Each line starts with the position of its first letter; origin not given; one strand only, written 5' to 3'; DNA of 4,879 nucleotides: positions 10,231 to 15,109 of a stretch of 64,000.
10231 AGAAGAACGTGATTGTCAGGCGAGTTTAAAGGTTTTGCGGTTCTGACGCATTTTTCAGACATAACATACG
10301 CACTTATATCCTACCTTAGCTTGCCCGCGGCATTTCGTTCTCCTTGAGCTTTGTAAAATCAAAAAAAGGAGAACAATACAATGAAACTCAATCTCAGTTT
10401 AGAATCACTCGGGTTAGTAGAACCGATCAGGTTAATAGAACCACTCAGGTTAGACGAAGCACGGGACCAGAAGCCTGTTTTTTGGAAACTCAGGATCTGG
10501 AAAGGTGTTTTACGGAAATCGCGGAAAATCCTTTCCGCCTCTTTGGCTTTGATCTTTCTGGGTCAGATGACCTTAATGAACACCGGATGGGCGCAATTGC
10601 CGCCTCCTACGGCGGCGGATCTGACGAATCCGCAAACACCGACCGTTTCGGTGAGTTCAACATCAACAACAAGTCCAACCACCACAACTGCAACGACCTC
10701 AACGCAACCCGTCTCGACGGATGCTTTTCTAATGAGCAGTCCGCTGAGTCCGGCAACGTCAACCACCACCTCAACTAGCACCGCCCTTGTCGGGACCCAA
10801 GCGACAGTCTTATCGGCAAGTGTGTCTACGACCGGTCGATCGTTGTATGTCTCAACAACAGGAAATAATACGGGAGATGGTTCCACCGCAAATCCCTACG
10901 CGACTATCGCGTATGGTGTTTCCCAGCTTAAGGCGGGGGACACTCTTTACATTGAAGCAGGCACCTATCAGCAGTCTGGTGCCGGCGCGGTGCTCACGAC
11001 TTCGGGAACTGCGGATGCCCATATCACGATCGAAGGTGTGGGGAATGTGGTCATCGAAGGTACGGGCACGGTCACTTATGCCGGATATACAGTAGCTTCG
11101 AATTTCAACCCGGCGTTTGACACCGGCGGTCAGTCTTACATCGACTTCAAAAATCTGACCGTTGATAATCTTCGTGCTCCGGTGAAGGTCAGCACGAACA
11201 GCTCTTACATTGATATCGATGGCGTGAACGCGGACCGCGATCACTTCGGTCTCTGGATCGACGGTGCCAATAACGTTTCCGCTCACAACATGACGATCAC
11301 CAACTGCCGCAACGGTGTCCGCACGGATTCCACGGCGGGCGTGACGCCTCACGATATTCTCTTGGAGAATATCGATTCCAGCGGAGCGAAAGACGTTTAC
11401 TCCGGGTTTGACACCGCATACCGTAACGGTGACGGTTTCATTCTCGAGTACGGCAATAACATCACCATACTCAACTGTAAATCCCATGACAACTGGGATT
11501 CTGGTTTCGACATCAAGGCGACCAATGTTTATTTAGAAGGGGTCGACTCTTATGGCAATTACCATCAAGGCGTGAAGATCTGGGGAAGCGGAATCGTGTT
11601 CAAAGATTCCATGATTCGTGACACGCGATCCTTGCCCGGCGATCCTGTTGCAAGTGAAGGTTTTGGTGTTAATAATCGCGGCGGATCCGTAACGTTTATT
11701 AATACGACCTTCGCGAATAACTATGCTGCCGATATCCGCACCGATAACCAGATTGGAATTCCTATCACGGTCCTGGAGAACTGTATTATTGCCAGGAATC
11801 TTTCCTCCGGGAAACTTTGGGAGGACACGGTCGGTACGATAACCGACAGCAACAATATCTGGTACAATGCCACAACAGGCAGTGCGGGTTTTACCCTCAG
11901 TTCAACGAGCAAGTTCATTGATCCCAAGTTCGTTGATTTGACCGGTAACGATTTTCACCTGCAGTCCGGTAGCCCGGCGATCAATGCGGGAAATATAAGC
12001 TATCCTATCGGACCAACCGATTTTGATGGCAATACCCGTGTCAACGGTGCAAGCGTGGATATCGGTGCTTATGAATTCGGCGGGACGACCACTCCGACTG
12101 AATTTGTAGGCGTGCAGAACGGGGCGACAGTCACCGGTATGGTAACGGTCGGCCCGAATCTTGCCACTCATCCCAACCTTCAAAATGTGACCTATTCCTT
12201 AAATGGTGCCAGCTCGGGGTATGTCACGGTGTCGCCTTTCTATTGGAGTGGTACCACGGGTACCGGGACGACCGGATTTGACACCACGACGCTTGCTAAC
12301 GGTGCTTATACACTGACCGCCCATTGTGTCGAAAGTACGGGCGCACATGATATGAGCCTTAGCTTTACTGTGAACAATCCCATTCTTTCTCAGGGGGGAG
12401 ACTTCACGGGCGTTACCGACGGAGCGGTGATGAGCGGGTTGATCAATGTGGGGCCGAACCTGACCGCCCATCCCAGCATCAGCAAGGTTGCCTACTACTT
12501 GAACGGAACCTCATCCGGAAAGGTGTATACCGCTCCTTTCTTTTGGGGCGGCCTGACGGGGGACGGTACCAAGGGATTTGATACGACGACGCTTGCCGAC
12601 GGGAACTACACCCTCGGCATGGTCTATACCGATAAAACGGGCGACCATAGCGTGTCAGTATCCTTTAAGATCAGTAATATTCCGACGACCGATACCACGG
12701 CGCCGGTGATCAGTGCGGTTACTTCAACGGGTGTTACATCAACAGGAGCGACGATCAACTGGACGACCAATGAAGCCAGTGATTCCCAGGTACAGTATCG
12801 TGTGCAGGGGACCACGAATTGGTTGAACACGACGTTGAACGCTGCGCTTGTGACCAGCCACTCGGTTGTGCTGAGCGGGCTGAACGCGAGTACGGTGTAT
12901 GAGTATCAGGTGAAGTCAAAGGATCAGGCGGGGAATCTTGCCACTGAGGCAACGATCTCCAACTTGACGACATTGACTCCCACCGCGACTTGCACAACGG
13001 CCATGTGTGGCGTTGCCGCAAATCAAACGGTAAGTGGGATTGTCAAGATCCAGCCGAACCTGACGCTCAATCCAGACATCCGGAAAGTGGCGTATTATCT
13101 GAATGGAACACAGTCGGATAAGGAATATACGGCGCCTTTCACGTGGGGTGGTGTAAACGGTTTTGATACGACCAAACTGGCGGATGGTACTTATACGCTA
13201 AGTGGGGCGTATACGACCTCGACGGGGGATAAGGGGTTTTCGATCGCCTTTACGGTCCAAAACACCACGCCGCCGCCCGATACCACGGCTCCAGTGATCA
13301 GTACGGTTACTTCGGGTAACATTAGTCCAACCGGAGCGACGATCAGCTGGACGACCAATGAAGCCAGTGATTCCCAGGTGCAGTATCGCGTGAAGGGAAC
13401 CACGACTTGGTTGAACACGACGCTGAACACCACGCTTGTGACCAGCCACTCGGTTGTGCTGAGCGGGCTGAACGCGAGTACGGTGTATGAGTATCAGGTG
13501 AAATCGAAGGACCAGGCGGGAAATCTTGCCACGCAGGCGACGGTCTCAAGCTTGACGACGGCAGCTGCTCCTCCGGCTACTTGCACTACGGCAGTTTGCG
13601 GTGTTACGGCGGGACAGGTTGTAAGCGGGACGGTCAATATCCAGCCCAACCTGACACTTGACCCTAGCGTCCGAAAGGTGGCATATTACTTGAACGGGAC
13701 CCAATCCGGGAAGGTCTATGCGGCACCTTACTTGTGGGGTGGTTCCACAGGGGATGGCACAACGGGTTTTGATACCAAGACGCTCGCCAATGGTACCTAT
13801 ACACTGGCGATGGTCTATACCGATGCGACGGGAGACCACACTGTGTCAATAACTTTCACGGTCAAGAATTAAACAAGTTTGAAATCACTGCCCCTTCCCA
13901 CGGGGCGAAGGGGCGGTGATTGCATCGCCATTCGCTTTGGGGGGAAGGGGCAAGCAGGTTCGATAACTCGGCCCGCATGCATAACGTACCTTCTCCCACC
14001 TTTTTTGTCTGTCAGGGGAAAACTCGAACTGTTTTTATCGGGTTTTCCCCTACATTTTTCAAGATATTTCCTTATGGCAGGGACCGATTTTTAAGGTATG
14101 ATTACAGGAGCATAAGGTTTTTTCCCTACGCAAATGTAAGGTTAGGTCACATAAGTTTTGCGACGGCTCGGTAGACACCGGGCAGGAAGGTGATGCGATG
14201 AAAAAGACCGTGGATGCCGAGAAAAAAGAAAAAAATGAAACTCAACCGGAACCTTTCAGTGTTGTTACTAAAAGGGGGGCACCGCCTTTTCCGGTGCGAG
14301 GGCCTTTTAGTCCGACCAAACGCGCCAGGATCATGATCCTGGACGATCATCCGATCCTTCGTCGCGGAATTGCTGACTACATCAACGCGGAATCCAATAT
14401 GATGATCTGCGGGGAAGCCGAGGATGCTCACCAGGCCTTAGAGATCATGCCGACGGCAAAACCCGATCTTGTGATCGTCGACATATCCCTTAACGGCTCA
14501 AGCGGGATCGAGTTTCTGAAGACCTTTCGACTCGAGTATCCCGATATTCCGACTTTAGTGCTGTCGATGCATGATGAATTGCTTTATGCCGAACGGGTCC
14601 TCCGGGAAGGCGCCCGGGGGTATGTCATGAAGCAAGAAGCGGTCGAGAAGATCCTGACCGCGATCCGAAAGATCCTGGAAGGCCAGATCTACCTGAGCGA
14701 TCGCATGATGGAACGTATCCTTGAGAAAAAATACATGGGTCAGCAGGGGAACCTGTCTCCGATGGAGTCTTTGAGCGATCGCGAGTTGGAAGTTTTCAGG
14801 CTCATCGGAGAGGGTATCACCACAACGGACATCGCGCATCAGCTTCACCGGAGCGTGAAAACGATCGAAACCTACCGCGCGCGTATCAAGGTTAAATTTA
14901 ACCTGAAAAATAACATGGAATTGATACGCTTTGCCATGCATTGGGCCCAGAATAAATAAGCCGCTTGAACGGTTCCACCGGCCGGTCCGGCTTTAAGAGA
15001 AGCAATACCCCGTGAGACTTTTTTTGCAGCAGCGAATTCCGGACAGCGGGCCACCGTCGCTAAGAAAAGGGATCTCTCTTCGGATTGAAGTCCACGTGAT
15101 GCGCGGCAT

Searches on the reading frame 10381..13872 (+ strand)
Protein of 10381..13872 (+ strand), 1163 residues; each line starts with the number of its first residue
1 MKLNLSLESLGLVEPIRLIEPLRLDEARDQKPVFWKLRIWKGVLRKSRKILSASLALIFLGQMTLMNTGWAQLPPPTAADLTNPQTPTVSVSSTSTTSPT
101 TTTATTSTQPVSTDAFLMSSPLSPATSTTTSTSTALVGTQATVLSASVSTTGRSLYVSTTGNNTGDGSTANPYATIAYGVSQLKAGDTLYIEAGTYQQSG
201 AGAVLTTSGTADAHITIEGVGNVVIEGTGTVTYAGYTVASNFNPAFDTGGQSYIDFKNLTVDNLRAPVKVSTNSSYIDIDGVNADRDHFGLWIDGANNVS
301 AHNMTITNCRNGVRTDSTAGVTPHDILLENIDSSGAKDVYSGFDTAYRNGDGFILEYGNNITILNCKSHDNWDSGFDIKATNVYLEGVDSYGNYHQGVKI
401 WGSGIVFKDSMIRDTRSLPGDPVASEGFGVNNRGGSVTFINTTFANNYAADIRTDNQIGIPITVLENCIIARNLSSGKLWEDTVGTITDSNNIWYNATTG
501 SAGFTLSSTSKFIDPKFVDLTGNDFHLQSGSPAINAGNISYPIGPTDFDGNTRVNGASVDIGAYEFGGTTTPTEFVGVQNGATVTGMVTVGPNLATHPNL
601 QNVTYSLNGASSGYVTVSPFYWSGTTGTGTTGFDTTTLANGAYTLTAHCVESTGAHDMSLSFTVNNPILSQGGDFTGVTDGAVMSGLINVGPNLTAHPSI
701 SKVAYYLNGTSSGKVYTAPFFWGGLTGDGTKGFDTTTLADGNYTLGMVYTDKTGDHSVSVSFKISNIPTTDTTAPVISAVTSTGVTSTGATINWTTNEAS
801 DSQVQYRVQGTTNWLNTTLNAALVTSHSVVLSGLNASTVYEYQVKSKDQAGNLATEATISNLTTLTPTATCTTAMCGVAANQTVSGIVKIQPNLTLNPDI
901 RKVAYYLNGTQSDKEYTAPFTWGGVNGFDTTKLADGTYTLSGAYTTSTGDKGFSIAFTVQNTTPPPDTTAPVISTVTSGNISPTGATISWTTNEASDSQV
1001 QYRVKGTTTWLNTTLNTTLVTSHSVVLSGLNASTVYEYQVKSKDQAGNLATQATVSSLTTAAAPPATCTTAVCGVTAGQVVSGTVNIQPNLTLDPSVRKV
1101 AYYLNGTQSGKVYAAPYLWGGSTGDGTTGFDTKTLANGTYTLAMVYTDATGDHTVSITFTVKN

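Call 64: search_protein_families(library=pfam, proteins=[window:10381-13872:+], max_evalue=0.0001)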
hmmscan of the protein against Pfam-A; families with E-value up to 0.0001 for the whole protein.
window:10381-13872:+ (1163 aa): 6 families
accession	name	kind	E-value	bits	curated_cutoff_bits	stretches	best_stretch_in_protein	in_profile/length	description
PF16656.11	Pur_ac_phosph_N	-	2.9e-14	53.8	30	2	975-1051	5-84/93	Purple acid Phosphatase, N-terminal domain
PF00041.27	fn3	-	2e-11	44.3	25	2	779-854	5-76/84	Fibronectin type III domain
PF25059.1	FN3_DSCAM-DSCAML_C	-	6.1e-11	42.9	39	2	999-1061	24-83/89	DSCAM/DSCAML C-terminal Fn3-like domain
PF13229.12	Beta_helix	-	2.7e-09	37.3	25.9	1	348-448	44-138/158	Right handed beta helix region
PF17957.7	Big_7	-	2.9e-08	34.7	24.1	1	879-940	9-68/70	Bacterial Ig domain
PF11797.14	WxLIP_HBD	-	7e-05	23.2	28.9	0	1130-1162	97-129/138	WxL Interacting Protein, host binding domain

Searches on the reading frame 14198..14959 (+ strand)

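Call 64: search_protein_families(library=pfam, proteins=[window:14198-14959:+], max_evalue=0.0001)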
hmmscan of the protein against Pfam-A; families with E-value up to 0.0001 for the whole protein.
window:14198-14959:+ (253 aa): 2 families
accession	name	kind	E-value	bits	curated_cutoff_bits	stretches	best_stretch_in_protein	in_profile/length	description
PF00072.30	Response_reg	-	2.3e-25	89.4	30.2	1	45-157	1-111/111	Response regulator receiver domain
PF00196.25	GerE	-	6.1e-15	55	23.5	1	190-246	1-57/57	Bacterial regulatory proteins, luxR family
